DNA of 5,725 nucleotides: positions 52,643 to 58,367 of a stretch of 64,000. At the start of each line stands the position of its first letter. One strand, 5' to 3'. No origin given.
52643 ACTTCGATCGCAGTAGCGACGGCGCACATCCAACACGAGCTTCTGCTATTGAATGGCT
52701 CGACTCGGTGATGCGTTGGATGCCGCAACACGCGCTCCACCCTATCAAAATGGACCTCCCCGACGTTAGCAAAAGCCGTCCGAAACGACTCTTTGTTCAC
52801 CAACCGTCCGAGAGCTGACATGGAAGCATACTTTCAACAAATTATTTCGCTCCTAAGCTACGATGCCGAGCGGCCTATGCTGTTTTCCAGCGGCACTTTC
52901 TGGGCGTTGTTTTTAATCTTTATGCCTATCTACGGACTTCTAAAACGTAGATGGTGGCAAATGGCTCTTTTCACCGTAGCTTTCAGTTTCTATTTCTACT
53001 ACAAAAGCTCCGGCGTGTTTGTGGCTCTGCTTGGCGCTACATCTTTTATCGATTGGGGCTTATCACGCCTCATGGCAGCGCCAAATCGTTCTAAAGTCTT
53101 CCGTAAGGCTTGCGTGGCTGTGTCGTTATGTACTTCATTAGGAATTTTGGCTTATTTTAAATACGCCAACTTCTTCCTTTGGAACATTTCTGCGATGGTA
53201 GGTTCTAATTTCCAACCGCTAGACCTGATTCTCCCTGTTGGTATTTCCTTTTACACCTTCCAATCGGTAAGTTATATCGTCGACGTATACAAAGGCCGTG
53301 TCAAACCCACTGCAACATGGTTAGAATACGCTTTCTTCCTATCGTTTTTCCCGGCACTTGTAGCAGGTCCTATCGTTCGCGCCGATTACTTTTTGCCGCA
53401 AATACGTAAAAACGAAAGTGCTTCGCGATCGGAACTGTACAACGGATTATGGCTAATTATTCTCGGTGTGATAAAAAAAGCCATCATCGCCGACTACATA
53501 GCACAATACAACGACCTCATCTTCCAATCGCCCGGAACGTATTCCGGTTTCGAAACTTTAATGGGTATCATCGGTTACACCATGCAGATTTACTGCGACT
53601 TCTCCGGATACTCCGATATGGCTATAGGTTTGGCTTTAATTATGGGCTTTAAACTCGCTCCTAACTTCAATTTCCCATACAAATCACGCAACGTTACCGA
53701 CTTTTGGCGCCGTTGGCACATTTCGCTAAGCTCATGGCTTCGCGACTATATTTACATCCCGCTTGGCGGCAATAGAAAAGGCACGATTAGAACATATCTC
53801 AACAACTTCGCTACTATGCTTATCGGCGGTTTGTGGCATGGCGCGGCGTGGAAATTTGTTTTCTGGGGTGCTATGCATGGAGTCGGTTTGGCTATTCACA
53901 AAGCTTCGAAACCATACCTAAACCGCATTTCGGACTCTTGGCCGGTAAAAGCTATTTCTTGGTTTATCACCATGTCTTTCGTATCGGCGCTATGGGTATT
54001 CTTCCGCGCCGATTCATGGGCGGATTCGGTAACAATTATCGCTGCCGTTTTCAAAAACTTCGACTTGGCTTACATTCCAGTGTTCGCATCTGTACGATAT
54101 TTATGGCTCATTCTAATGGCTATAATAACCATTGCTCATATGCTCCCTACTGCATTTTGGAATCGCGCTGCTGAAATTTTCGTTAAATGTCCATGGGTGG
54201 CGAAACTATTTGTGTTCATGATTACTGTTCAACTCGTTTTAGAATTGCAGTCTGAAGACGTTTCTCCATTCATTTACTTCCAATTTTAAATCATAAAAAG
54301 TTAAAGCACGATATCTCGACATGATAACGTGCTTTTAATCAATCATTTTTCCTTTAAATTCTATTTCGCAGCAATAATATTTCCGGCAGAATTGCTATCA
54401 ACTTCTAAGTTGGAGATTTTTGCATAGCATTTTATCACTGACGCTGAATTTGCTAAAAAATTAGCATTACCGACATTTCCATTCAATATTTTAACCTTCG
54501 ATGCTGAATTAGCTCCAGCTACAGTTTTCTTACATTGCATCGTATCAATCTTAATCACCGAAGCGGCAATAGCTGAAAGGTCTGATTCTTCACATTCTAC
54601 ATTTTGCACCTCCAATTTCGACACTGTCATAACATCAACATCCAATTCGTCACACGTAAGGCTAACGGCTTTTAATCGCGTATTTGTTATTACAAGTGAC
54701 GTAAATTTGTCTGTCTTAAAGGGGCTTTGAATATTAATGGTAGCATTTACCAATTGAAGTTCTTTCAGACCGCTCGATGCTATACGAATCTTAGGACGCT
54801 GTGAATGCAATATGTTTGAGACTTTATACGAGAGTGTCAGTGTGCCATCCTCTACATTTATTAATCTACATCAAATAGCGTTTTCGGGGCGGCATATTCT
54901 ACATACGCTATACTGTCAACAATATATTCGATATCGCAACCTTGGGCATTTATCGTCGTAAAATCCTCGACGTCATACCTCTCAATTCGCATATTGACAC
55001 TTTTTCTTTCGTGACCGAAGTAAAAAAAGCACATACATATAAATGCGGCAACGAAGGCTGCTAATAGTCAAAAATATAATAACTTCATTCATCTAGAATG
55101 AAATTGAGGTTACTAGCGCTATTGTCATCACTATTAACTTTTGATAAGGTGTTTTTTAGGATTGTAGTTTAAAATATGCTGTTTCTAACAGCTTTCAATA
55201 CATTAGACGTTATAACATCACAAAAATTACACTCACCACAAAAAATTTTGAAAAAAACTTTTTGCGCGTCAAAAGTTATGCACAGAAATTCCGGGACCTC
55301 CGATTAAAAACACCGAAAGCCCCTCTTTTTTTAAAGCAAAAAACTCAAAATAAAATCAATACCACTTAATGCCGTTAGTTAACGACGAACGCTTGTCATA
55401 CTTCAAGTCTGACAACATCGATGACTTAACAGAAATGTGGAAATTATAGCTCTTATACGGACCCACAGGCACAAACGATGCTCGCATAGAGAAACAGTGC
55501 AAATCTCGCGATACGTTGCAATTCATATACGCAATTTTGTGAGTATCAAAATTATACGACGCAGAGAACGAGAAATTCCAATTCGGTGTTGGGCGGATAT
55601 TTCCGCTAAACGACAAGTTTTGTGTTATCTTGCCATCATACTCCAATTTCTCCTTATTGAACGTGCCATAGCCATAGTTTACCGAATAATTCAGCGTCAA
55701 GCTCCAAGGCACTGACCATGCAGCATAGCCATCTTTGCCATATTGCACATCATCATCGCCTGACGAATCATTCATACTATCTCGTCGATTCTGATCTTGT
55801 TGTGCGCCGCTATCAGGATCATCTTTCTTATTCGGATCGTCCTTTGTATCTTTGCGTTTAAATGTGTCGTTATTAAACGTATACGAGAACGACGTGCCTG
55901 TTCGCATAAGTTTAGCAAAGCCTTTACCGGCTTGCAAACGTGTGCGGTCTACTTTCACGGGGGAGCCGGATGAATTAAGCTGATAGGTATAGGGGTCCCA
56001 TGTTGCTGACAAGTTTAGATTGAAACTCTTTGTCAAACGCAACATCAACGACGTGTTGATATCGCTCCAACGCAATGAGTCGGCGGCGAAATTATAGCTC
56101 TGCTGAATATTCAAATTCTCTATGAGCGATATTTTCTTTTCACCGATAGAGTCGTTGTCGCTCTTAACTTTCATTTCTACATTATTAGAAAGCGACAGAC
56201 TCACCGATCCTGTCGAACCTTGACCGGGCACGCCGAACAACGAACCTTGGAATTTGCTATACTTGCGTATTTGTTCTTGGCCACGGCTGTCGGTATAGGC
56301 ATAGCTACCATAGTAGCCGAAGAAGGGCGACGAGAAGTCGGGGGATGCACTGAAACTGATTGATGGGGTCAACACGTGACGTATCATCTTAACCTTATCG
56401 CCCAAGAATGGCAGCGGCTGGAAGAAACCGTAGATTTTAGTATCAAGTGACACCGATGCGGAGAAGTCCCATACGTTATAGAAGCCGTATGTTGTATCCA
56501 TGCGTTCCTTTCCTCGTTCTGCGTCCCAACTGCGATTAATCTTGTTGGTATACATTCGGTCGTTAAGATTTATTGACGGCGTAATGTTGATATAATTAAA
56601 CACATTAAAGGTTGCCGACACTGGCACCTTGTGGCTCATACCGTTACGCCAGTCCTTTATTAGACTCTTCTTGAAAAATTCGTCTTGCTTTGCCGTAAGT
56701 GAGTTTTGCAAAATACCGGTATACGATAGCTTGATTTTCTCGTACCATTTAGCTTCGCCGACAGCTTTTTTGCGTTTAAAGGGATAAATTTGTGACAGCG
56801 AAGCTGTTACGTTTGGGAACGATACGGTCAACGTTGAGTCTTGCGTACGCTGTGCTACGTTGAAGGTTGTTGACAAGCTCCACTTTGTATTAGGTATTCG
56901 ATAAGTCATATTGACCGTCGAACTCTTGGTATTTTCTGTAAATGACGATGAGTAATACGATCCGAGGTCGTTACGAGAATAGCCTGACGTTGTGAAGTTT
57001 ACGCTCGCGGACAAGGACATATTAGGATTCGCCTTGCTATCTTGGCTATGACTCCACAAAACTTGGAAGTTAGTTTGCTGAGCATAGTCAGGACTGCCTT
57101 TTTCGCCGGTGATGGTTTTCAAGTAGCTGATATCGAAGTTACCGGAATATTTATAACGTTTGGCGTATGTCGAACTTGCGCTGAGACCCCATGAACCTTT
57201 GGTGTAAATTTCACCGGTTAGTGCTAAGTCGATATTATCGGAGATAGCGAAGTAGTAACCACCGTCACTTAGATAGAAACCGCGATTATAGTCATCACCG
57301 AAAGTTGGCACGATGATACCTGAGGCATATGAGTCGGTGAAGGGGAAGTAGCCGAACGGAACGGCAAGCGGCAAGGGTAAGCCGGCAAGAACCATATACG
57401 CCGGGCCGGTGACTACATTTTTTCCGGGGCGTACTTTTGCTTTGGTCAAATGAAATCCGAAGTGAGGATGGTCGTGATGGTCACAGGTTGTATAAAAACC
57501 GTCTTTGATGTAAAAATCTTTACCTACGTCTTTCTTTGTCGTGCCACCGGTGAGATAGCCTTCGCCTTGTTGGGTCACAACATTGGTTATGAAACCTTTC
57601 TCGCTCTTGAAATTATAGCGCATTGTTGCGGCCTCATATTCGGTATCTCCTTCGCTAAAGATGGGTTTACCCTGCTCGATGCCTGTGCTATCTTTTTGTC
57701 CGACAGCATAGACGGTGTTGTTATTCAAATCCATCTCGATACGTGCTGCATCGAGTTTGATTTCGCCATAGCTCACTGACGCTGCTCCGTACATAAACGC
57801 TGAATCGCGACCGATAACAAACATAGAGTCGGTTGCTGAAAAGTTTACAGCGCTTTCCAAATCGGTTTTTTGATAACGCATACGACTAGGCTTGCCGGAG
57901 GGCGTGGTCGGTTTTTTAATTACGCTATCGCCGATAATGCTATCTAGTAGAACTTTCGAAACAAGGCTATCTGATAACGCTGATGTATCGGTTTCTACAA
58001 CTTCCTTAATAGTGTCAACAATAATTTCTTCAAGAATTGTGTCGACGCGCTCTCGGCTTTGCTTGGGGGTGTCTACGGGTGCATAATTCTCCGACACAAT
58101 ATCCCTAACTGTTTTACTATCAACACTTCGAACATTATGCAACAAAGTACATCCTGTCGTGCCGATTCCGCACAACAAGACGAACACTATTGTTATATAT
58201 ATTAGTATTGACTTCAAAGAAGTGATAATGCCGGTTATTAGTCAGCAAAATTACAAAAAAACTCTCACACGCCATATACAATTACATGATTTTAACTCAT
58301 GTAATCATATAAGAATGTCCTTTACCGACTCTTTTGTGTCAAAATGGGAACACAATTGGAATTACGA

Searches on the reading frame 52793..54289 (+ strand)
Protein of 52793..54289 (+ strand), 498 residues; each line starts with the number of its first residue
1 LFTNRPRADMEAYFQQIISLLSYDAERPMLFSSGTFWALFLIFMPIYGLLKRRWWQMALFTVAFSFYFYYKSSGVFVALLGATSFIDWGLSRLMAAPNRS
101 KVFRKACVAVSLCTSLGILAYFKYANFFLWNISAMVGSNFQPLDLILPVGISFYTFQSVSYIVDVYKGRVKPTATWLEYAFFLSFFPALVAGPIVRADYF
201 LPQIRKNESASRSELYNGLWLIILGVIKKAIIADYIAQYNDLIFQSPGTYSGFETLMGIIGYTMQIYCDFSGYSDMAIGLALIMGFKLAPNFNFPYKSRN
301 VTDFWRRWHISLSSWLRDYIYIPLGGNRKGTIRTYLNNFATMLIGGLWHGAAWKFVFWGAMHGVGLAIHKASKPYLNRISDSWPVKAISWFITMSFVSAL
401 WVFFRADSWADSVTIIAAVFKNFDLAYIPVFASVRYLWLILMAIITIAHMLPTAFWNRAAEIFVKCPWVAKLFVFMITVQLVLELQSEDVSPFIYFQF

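Call 76: search_protein_families(library=pfam, proteins=[window:52793-54289:+], max_evalue=0.0001)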
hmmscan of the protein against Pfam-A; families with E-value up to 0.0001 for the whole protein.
window:52793-54289:+ (498 aa): 1 family
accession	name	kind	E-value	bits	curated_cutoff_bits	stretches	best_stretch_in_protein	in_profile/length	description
PF03062.24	MBOAT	-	5.8e-29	101.9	27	1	177-396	82-327/337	MBOAT, membrane-bound O-acyltransferase family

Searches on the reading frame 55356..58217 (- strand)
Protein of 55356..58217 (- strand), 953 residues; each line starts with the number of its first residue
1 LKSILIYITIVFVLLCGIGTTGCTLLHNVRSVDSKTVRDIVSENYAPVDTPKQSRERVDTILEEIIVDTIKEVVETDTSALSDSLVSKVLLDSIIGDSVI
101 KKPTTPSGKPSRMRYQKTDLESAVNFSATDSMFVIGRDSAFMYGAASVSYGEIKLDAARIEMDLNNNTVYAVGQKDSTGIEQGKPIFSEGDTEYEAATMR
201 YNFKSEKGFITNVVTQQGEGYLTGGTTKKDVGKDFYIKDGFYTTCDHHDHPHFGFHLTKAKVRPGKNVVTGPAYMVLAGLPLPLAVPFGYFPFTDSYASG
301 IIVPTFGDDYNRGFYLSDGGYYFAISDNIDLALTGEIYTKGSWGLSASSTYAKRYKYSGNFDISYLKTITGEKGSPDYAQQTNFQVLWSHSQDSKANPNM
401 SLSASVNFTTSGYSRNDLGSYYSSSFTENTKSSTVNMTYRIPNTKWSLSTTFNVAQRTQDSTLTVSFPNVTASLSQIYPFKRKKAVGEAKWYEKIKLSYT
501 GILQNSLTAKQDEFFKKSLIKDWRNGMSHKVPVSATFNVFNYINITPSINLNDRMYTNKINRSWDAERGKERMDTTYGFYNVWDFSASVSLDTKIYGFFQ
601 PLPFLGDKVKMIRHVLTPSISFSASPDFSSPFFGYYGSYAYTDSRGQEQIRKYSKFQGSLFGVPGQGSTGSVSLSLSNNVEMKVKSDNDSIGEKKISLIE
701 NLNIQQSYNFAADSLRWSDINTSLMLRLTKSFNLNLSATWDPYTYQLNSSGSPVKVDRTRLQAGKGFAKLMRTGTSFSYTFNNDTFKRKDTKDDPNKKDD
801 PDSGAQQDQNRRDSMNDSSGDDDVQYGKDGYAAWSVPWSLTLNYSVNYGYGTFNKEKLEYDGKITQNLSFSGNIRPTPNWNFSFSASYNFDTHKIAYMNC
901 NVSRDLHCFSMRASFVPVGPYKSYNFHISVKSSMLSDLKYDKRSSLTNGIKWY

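Call 76: search_protein_families(library=pfam, proteins=[window:55356-58217:-], max_evalue=0.0001)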
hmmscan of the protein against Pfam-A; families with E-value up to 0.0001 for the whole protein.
window:55356-58217:- (953 aa): 1 family
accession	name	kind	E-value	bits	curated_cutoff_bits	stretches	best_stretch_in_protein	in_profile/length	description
PF19838.5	LptD_2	-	3.8e-168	560.4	22.5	1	268-743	1-464/464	LptD protein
